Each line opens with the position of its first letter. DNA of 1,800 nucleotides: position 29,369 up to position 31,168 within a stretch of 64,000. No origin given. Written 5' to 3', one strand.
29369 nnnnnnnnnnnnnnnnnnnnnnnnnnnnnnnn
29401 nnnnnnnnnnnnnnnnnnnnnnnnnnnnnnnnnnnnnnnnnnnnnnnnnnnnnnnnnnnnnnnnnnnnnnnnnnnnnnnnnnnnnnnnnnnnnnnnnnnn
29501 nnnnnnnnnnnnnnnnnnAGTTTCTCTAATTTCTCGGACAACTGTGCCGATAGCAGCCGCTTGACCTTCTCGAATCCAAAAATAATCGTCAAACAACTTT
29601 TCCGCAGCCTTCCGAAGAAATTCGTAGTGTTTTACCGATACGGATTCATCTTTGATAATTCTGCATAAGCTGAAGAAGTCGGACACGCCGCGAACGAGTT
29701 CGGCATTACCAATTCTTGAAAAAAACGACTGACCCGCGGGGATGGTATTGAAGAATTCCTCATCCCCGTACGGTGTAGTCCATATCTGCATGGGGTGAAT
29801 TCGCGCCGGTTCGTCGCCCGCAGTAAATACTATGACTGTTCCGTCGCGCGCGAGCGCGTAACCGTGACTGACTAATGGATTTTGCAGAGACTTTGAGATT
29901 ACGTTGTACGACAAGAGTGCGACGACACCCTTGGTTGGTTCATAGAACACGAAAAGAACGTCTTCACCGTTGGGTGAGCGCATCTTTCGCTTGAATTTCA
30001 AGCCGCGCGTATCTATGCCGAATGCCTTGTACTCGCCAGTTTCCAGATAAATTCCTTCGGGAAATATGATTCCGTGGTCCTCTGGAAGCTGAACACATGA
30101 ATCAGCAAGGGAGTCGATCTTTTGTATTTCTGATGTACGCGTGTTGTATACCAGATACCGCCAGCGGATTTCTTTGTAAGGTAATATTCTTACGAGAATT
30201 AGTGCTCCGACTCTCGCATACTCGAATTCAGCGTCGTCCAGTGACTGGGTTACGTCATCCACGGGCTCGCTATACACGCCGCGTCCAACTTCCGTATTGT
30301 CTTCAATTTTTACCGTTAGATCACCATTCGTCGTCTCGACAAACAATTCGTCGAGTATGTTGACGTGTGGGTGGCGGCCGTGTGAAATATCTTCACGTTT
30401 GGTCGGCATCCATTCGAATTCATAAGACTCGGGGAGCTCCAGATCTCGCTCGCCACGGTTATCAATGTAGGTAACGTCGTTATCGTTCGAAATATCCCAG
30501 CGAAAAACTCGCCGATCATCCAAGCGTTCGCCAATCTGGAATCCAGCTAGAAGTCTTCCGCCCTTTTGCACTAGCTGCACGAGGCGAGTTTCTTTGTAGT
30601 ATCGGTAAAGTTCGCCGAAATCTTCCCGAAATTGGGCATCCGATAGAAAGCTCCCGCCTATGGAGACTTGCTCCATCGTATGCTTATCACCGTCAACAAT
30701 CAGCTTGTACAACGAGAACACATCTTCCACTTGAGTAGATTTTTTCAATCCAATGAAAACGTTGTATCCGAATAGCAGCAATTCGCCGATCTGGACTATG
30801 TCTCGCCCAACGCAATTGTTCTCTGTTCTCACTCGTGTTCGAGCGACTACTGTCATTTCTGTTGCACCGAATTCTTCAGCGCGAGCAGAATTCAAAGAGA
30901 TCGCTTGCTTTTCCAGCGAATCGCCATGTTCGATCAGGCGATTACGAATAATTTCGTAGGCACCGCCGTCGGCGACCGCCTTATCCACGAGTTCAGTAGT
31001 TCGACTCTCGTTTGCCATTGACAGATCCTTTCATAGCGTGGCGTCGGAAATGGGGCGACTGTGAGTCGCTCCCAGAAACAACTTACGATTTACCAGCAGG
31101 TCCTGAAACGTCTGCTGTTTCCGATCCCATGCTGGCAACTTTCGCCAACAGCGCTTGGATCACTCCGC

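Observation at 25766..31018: Giant 1750-aa ATPase with a single AAA+ core near residue 1300 and a Walker B that reads LYLDDIQ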

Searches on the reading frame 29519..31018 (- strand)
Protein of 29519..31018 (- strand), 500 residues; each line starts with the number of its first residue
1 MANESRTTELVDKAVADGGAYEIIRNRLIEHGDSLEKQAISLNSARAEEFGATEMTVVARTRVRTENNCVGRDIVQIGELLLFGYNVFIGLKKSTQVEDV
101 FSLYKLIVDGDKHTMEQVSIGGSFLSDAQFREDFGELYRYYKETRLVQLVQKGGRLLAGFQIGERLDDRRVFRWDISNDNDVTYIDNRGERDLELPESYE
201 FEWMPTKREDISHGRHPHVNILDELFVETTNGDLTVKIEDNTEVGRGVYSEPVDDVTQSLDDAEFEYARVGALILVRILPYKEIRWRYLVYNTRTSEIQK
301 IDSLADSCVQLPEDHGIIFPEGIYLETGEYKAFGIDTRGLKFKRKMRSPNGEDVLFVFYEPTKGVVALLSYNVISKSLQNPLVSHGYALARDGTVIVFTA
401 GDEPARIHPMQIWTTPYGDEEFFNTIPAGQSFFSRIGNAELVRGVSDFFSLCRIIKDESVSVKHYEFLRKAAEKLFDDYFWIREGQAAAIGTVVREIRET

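Call 30: search_protein_representatives(protein=window:29519-31018:-)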
Query: 500 residues. Proteins with E-value up to 0.001 (for the whole library): 722; up to 1e-10: 533; up to 1e-30: 245. The best 150 are listed.
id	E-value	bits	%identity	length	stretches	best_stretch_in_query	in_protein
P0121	7.7e-197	671.3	59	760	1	5-500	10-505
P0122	9.2e-189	644.7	57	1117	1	11-499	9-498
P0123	2.7e-178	610.1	55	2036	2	107-500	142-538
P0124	1.5e-168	578.0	53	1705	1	11-499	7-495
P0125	3.7e-163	560.2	57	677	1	8-428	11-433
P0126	7.6e-163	559.2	51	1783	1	12-497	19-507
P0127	3.9e-162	556.9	52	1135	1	17-500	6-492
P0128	8.9e-157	539.2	51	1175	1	13-498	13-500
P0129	1.4e-156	538.5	52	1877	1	15-500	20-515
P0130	2.1e-154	531.3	48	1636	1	12-497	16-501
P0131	1.1e-153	529.0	49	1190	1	5-497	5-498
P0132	6.5e-153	526.4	50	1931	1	17-494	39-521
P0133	2.9e-152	524.3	50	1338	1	17-499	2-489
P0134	3.1e-152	524.2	48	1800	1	8-498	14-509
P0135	7.1e-148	509.8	51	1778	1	14-490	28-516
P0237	2.8e-79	283.6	31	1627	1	20-499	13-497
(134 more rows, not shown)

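Call 53: search_dna_similar(query=window:29519-31018:-, collection=plasmids, mode=protein, max_rows=25)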
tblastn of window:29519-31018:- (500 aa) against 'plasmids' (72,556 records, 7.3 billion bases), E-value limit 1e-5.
Records with a match: 13; places in all: 13; records where one place covers at least 80% of the query: 13.
Best place of each record, by identity: <60% 13.
By first word of the organism name: Streptomyces 3; Proteus 2; Deinococcus 2; Pseudomonas 1; Nonomuraea 1; Halomonas 1; Hymenobacter 1; Photobacterium 1; Vibrio 1.
By predicted mobility (MOB-suite, as given by PLSDB): non-mobilizable 10; mobilizable 3.
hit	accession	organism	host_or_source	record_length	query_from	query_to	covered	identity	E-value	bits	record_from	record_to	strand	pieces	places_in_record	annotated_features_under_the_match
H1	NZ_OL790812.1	Proteus mirabilis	-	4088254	5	500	99%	54.0%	0e+0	582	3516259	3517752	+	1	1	none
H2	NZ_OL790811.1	Proteus mirabilis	-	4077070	5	500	99%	54.0%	0e+0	582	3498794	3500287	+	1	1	none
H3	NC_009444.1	Pseudomonas fluorescens SBW25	-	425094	1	500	100%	51.6%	4e-170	539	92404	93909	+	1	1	DNA repair ATPase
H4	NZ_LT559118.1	Nonomuraea gerenzanensis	-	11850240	17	484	94%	52.0%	5e-151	484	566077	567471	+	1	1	none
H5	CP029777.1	Deinococcus actinosclerus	mixed culture,wastewater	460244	18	497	96%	47.7%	8e-150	480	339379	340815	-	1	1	DNA repair protein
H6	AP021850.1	Deinococcus grandis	-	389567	18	497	96%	47.5%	1e-150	483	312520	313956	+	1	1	hypothetical protein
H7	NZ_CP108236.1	Streptomyces sp. NBC_00080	-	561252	17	500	97%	45.5%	3e-131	427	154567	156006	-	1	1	DNA repair ATPase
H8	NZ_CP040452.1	Halomonas sp. PA16-9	-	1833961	11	500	98%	42.9%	2e-140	453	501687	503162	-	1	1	none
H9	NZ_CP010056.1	Hymenobacter sp. DG25B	single cell,soil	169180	19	500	96%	41.3%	2e-121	399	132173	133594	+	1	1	DNA repair ATPase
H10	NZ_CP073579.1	Photobacterium sp. GJ3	-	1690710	8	500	99%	40.3%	1e-122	402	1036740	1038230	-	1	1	record has no annotation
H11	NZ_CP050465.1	Vibrio campbellii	single cell,seawater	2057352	8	500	99%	39.2%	2e-123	404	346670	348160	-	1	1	none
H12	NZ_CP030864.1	Streptomyces globosus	cell culture,environment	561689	5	493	98%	38.8%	7e-96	325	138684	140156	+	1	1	DNA repair ATPase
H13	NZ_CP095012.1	Streptomyces sp. 2P-4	cell culture,mudflats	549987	5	493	98%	38.8%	9e-96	325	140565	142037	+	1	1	DNA repair ATPase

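Call 54: search_dna_similar(query=window:29519-31018:-, collection=phages, mode=protein, max_rows=10)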
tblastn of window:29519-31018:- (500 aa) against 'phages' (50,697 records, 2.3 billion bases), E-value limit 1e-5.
No match.

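Call 55: get_annotated_region(hit=H9, flank=9000)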
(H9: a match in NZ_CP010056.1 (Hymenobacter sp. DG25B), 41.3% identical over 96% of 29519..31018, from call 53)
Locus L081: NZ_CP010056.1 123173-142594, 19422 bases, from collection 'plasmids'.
description: Hymenobacter sp. DG25B plasmid unnamed, complete sequence
organism: Hymenobacter sp. DG25B (NCBI taxid 1385664)
taxonomy: Bacteria; Bacteroidota; Cytophagia; Cytophagales; Hymenobacteraceae; Hymenobacter; Hymenobacter sp. DG25B
host: -; source: single cell,soil; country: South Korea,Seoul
typing (MOB-suite, as given by PLSDB): non-mobilizable
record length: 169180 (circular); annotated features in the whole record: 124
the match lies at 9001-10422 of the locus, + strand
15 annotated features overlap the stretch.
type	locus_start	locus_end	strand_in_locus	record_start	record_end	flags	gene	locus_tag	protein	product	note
CDS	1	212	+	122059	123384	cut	-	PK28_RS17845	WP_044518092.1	sugar porter family MFS transporter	GO:0008643 - carbohydrate transport [Evidence IEA]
CDS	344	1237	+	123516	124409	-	-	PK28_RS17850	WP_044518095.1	carbohydrate kinase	GO:0005975 - carbohydrate metabolic process [Evidence IEA]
CDS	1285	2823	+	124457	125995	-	-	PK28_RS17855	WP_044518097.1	glycoside hydrolase family 32 protein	-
CDS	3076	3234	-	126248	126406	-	-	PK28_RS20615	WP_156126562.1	hypothetical protein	-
CDS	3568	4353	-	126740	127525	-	-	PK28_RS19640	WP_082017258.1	LexA family transcriptional regulator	-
CDS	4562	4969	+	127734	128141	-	-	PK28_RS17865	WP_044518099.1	molecular chaperone Tir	-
CDS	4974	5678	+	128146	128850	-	-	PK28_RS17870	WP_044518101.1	PspA/IM30 family protein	-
CDS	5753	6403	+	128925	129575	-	-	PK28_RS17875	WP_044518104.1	DUF1449 family protein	-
CDS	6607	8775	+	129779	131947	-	-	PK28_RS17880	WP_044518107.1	hypothetical protein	-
CDS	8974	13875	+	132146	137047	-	-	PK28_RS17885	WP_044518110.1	DNA repair ATPase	-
CDS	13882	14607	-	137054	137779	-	-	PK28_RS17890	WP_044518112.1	LytTR family DNA-binding domain-containing protein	-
CDS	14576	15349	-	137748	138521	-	-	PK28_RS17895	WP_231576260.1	histidine kinase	GO:0000160 - phosphorelay signal transduction system [Evidence IEA]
CDS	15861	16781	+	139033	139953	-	-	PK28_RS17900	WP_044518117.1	ABC transporter ATP-binding protein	-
CDS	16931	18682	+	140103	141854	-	-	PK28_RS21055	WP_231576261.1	hypothetical protein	-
CDS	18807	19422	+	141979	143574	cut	-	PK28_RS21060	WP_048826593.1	M1 family aminopeptidase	-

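Call 56: get_annotated_region(hit=H5, flank=9000)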
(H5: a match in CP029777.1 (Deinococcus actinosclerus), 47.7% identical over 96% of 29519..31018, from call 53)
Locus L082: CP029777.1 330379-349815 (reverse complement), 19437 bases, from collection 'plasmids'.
description: Deinococcus actinosclerus strain SJTR plasmid unnamed3, complete sequence
organism: Deinococcus actinosclerus (NCBI taxid 1768108)
taxonomy: Bacteria; Deinococcota; Deinococci; Deinococcales; Deinococcaceae; Deinococcus; Deinococcus actinosclerus
host: -; source: mixed culture,wastewater; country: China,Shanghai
typing (MOB-suite, as given by PLSDB): non-mobilizable
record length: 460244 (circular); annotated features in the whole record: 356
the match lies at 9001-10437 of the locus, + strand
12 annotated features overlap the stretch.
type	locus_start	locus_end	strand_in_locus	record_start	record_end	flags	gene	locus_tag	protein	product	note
CDS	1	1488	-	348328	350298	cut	-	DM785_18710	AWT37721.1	hypothetical protein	-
CDS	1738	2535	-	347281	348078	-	modB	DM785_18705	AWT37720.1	molybdate ABC transporter permease subunit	-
CDS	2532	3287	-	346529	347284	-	modA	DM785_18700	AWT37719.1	molybdate ABC transporter substrate-binding protein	-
CDS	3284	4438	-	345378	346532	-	-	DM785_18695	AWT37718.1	XRE family transcriptional regulator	-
CDS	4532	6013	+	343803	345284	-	-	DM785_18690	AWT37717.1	GGDEF domain-containing protein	-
CDS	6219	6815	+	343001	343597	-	-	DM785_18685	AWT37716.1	hypothetical protein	-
CDS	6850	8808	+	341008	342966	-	-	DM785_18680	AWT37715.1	hypothetical protein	-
CDS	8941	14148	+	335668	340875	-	-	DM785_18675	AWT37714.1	DNA repair protein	-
CDS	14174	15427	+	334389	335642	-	-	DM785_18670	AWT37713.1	glycerate kinase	-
CDS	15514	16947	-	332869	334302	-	-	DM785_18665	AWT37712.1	guanine permease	-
CDS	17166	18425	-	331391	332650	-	-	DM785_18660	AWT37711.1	transcriptional regulator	-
CDS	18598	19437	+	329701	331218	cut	hpaE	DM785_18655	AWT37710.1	5-carboxymethyl-2-hydroxymuconate semialdehyde dehydrogenase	-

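Call 57: get_annotated_region(hit=H7, flank=9000)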
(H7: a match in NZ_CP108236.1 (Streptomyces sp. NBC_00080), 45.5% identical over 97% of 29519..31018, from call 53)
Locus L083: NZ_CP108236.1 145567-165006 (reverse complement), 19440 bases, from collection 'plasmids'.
description: Streptomyces sp. NBC_00080 plasmid unnamed1, complete sequence
organism: Streptomyces sp. NBC_00080 (NCBI taxid 2975645)
taxonomy: Bacteria; Actinomycetota; Actinomycetes; Kitasatosporales; Streptomycetaceae; Streptomyces; Streptomyces sp. NBC 00080
host: -; source: -; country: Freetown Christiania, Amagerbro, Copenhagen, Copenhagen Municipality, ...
typing (MOB-suite, as given by PLSDB): non-mobilizable; replicon rep_cluster_43
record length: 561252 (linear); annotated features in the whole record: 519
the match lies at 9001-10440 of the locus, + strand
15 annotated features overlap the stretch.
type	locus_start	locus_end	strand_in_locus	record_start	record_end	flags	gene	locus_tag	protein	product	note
CDS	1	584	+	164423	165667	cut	-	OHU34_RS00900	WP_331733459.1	cation:proton antiporter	GO:0006812 - monoatomic cation transport [Evidence IEA]; GO:1902600 - proton transmembrane transport [Evidence IEA]; ...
CDS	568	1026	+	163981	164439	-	-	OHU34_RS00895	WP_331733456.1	CBS domain-containing protein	-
CDS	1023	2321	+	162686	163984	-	-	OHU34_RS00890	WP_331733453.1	ArsB/NhaD family transporter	-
CDS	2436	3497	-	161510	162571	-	-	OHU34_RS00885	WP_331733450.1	helix-turn-helix domain-containing protein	-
CDS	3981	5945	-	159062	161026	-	-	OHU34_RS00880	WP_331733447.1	NAD-binding protein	GO:0006813 - potassium ion transport [Evidence IEA]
CDS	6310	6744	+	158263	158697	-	-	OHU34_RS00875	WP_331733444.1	hypothetical protein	-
CDS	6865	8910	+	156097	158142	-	-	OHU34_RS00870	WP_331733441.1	flotillin family protein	-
CDS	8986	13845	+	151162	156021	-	-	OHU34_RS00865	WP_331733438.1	DNA repair ATPase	-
CDS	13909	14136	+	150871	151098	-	-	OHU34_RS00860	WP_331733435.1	hypothetical protein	-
CDS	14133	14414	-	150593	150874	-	-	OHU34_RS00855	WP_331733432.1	hypothetical protein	-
CDS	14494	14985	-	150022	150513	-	-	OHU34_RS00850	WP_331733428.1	CBS domain-containing protein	-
CDS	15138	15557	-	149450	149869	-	-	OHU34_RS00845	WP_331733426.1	hypothetical protein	-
CDS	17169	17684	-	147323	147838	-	-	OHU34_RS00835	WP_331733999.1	hypothetical protein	-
CDS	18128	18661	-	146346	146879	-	-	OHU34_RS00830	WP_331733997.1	TerD family protein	-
CDS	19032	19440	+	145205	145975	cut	-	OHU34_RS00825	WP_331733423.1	hypothetical protein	-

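Call 61: find_homologous_proteins(query=P0237, max_evalue=1e-10)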
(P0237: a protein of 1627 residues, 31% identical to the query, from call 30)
Query P0237 (1627 aa): 42 proteins with E <= 1e-10 among 8000 candidates.
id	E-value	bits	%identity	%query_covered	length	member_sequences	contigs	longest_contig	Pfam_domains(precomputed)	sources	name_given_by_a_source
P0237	0.0e+0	3546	100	100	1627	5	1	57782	PF12458.14,PF00004.36,PF13401.13,PF25472.2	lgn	-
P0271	0.0e+0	3300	92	100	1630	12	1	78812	PF12458.14,PF00004.36,PF13401.13,PF25472.2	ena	-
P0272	0.0e+0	2474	69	100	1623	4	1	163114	PF12458.14,PF00004.36,PF13401.13,PF25472.2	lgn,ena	-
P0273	0.0e+0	2468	68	100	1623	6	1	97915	PF12458.14,PF00004.36,PF13401.13,PF25472.2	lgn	-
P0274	0.0e+0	2467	68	100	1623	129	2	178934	PF12458.14,PF00004.36,PF13401.13,PF25472.2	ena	-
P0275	0.0e+0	2456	68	100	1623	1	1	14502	PF12458.14,PF00004.36,PF13401.13,PF25472.2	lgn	-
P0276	0.0e+0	1744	50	99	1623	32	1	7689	PF12458.14,PF00004.36,PF13401.13,PF07728.21,PF25472.2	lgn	-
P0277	0.0e+0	1291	40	99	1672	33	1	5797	PF12458.14,PF00004.36,PF13401.13,PF07728.21,PF25472.2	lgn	-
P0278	0.0e+0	1242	39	99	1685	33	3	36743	PF12458.14,PF00004.36,PF13401.13,PF07728.21,PF25472.2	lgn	-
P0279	0.0e+0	1241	39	99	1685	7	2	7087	PF12458.14,PF00004.36,PF13401.13,PF07728.21,PF25472.2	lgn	-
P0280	0.0e+0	1090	31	60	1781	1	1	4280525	PF12458.14,PF00004.36,PF07728.21,PF25472.2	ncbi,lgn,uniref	ncbi:DNA repair ATPase [Agaribacterium sp. ZY112]|uniref:DNA repair ATPase n=1 Tax=Agaribacterium sp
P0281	0.0e+0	1058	35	99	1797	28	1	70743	PF12458.14,PF00004.36,PF07728.21,PF25472.2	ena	-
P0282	0.0e+0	1036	34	98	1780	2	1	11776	PF12458.14,PF00004.36,PF07728.21,PF25472.2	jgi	jgi:hypothetical protein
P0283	0.0e+0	1016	34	98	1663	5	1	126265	PF12458.14,PF00004.36,PF13401.13,PF07728.21,PF25472.2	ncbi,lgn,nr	ncbi:MAG: DNA repair ATPase [bacterium]|nr:DNA repair ATPase [bacterium]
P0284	9.8e-289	980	33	98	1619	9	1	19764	PF12458.14,PF00004.36,PF25472.2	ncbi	ncbi:MAG: DNA repair ATPase, partial [Planctomycetota bacterium]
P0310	1.0e-137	479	30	63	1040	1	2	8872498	PF12458.14,PF25472.2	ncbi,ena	-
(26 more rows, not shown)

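Call 63: find_encoding_contigs(protein=P0237, flank=8000, max_places=2)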
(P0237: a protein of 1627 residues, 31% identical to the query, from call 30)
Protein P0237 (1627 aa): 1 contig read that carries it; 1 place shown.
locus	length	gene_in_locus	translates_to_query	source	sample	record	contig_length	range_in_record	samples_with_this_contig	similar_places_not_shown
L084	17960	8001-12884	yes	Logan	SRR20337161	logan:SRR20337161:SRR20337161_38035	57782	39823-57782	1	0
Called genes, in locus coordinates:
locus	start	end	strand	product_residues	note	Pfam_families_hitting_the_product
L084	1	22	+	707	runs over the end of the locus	PF01841:Transglut_core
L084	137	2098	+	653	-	PF06480:FtsH_ext, PF00004:AAA, PF17862:AAA_lid_3, PF01434:Peptidase_M41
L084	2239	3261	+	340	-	-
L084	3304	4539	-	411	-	PF01743:PolyA_pol, PF12627:PolyA_pol_RNAbd (weak)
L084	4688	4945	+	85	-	-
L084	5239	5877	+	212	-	-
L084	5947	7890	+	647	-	-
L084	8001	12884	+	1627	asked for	PF12458:DUF3686, PF25472:DUF7902, PF13401:AAA_22 (faint), PF00004:AAA (weak)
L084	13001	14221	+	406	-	PF05816:TelA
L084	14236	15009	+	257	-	-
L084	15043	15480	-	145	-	-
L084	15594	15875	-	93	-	-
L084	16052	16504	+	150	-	-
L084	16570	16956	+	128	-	-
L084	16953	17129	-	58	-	-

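Call 64: find_encoding_contigs(protein=P0310, flank=8000, max_places=2)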
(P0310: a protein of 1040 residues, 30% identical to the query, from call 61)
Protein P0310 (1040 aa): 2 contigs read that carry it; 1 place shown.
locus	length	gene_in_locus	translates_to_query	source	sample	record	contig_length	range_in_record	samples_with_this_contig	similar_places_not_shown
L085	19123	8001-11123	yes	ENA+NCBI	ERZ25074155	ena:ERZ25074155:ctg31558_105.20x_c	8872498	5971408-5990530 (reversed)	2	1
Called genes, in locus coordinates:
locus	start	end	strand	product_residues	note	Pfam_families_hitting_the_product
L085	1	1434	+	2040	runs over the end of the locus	PF01835:MG2, PF00207:A2M, PF17973:bMG10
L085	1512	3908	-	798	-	PF01186:Lysyl_oxidase, PF18962:Por_Secre_tail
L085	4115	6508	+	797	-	PF00246:Peptidase_M14, PF20773:InhA-like_MAM, PF18962:Por_Secre_tail (weak)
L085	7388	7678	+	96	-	-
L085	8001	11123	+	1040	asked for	PF12458:DUF3686, PF25472:DUF7902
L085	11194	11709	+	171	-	PF13905:Thioredoxin_8 (weak)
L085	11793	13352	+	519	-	PF18962:Por_Secre_tail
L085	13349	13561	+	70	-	-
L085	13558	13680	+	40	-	-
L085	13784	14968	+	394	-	PF13102:Phage_int_SAM_5 (weak), PF13495:Phage_int_SAM_4 (weak), PF00589:Phage_integrase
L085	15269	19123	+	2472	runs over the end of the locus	PF03534:SpvB, PF05593:RHS_repeat (faint), PF13517:FG-GAP_3 (faint), PF12256:TcdB_toxin_midN, PF12255:TcdB_toxin_midC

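Call 79: search_protein_families(library=pfam, proteins=[L084:13001-14221:+, L084:14236-15009:+], max_evalue=0.001)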
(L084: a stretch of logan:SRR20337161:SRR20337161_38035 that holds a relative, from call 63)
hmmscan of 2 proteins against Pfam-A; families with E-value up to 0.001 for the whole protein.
L084:13001-14221:+ (406 aa): 1 family
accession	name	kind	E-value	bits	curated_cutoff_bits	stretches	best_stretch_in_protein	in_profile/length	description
PF05816.16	TelA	-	1.5e-27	97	30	1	109-389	27-316/332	Toxic anion resistance protein (TelA)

L084:14236-15009:+ (257 aa): 0 families
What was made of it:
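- On RuvB / DNA repair helicase: The identified neighbours are membrane-stress or housekeeping genes (calls 55-57, 63, 79); a divergent LexA-family regulator in Hymenobacter is the only exception (call 55)
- No repair gene recurs beside the gene: none of the neighbour genes I identified in the window or in five other loci is one, apart from a divergent LexA-family regulator in Hymenobacter (calls 55-57, 63, 79).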
